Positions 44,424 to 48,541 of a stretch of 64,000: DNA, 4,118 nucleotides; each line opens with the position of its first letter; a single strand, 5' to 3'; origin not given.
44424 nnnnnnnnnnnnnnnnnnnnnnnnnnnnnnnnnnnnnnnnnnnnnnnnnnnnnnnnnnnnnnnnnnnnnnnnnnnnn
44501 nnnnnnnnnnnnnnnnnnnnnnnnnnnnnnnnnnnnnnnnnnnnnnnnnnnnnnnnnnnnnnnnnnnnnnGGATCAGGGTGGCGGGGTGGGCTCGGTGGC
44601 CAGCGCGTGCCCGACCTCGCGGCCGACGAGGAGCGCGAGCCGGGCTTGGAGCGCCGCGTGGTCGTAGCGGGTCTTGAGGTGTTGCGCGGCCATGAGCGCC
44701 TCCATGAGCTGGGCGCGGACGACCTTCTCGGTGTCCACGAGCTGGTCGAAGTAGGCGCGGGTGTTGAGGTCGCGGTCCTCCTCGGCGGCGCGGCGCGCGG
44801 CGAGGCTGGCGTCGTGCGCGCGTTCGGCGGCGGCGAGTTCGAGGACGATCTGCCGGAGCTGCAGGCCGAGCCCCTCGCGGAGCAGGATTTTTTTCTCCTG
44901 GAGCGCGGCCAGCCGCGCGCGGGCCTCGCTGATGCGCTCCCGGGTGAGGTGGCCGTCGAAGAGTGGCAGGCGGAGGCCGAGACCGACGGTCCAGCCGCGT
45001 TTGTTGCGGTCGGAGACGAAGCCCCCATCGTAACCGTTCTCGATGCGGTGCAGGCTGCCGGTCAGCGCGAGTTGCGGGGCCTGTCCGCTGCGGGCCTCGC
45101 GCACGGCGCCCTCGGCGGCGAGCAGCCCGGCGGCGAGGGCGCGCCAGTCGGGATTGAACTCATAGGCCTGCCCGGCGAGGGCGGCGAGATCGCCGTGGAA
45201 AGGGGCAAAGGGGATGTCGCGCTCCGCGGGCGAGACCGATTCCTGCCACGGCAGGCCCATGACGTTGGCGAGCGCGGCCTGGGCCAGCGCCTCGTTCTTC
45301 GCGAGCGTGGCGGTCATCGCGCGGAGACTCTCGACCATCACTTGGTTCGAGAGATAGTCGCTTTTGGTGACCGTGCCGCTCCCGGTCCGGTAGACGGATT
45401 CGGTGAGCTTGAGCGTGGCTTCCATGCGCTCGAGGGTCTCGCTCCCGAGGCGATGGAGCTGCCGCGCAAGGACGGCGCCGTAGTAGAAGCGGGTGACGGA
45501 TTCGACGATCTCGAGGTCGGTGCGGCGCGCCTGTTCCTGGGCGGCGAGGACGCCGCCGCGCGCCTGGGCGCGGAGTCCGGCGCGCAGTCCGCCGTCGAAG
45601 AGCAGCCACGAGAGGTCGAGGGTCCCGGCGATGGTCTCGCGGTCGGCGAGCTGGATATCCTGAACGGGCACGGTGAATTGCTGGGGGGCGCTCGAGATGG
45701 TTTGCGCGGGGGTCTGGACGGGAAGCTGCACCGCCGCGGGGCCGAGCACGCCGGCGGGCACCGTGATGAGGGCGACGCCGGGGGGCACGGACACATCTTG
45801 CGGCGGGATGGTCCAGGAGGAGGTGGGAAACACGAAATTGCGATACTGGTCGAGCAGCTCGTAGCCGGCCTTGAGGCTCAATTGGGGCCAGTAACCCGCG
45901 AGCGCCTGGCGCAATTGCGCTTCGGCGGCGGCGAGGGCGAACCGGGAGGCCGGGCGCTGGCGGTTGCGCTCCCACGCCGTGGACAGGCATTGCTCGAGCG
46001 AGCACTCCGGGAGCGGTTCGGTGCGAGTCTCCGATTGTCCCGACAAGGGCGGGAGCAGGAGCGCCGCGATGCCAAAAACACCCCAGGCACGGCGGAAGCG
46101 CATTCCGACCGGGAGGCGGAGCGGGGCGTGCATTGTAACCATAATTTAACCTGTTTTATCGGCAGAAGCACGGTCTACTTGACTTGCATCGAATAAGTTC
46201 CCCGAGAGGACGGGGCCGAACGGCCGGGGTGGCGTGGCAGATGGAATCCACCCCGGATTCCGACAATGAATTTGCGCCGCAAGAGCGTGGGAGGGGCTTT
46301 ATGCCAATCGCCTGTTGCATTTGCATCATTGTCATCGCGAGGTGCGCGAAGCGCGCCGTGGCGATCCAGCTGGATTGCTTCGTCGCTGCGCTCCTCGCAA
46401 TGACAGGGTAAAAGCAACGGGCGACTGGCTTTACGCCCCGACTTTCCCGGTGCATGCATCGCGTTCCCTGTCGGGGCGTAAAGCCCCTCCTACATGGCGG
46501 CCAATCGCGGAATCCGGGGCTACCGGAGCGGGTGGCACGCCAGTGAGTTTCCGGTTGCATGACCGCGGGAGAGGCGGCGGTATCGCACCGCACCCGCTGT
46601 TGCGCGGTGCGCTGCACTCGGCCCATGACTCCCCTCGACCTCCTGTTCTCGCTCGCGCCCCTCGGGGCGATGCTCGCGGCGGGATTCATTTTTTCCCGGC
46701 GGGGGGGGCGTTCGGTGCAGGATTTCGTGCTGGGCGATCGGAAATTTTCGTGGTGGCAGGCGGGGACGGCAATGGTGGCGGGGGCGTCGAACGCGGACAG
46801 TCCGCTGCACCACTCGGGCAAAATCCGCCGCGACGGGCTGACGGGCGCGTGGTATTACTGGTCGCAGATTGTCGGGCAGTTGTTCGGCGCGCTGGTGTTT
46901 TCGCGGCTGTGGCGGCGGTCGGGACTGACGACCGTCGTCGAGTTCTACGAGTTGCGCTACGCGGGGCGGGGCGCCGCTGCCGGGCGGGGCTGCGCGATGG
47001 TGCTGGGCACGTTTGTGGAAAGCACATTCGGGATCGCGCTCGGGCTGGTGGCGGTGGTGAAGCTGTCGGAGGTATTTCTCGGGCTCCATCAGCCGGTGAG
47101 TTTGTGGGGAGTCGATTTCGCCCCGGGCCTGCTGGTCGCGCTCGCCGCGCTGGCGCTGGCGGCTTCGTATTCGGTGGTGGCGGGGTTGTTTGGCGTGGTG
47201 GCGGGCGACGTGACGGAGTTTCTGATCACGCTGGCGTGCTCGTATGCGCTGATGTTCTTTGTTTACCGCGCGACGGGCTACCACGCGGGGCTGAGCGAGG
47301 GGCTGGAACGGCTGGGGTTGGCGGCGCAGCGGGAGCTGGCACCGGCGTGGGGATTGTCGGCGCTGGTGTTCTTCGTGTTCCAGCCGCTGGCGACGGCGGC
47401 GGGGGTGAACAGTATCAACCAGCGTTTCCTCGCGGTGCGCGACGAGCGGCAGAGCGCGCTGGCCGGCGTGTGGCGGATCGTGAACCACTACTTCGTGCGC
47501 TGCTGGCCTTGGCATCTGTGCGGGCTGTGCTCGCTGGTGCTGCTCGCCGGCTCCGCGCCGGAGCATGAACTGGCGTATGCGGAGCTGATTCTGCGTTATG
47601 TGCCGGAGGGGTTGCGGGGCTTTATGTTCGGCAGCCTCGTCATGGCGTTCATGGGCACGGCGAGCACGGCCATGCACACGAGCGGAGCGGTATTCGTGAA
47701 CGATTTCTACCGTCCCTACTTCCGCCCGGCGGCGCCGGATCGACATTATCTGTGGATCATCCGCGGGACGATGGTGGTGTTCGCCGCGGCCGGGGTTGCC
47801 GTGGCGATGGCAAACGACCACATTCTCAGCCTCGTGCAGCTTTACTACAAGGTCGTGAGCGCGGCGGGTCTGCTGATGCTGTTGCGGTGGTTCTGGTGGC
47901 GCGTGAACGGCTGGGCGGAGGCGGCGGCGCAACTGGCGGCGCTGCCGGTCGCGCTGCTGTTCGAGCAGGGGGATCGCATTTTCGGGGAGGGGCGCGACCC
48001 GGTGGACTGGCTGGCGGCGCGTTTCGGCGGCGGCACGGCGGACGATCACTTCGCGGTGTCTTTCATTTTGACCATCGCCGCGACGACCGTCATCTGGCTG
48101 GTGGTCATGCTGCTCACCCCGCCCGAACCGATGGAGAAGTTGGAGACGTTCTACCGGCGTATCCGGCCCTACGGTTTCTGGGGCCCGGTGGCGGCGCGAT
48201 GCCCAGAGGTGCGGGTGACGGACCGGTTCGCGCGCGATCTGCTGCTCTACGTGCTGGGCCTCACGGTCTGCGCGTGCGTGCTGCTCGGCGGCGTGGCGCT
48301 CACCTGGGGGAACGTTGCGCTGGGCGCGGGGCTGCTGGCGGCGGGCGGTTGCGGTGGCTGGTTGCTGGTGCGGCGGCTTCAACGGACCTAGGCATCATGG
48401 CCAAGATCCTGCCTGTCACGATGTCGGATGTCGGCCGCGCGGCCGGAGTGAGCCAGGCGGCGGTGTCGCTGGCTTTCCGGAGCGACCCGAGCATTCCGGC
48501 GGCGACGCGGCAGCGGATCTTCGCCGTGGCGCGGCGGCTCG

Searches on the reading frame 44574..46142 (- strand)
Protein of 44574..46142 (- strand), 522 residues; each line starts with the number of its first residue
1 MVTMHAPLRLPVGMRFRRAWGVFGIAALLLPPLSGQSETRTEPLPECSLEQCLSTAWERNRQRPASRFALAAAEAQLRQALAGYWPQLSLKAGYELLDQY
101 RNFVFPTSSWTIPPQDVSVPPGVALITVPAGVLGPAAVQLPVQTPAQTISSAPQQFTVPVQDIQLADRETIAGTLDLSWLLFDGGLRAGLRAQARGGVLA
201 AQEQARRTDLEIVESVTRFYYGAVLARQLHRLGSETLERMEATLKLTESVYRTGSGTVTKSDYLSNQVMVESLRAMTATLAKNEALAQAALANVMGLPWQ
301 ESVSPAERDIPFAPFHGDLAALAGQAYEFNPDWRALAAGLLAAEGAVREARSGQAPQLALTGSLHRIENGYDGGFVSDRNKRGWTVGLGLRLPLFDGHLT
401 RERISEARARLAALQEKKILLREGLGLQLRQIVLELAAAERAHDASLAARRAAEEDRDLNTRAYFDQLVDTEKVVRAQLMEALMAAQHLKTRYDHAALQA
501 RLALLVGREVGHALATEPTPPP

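Call 54: search_protein_families(library=pfam, proteins=[window:44574-46142:-], max_evalue=0.00001)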
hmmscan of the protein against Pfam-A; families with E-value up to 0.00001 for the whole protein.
window:44574-46142:- (522 aa): 1 family
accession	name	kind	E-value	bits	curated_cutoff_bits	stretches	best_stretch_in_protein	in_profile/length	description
PF02321.23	OEP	-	5.2e-39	134.4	22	2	322-507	4-187/187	Outer membrane efflux protein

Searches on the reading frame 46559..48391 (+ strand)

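Call 54: search_protein_families(library=pfam, proteins=[window:46559-48391:+], max_evalue=0.00001)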
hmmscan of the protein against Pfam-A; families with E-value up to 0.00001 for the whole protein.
window:46559-48391:+ (610 aa): 1 family
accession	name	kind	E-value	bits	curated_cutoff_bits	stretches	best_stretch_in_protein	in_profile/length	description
PF00474.23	SSF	-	1.3e-20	74.1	22.8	1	56-450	1-395/406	Sodium:solute symporter family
